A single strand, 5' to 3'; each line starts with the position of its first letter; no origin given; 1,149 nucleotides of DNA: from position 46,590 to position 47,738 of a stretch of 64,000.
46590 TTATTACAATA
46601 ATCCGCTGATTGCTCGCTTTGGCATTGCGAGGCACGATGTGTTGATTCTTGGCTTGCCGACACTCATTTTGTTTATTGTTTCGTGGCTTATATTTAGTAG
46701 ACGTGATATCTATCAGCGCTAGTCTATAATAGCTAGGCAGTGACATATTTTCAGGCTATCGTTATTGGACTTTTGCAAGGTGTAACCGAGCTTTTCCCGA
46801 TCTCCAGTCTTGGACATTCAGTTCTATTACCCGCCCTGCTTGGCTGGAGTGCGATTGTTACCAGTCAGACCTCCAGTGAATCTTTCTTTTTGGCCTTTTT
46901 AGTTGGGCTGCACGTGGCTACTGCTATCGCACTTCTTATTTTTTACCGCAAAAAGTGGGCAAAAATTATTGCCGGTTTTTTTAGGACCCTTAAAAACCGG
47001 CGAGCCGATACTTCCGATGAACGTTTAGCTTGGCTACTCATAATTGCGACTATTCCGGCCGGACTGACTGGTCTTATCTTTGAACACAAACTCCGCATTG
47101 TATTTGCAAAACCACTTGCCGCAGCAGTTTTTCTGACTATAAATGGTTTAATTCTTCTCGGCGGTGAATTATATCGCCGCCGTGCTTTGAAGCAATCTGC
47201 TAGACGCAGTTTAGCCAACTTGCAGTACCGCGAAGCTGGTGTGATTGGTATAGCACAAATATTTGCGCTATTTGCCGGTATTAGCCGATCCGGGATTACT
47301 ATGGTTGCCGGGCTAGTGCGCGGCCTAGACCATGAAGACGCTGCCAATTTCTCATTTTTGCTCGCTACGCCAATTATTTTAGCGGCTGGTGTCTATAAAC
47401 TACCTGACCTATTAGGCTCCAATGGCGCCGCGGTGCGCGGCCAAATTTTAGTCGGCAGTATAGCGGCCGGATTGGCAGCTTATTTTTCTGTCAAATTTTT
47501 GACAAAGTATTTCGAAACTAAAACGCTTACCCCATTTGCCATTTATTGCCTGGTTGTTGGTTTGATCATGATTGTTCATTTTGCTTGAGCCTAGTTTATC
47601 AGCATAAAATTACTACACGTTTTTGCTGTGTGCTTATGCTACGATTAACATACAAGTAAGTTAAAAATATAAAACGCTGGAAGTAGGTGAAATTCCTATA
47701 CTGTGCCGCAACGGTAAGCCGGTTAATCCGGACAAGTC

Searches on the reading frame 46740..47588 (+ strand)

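Call 5: search_protein_families(library=pfam, proteins=[window:46740-47588:+], max_evalue=0.1)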
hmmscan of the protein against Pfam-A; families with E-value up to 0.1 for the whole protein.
window:46740-47588:+ (282 aa): 1 family
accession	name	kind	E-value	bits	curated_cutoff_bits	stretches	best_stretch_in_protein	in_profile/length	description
PF02673.24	BacA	-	7.1e-72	242.6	33.4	1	6-276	1-257/257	Bacitracin resistance protein BacA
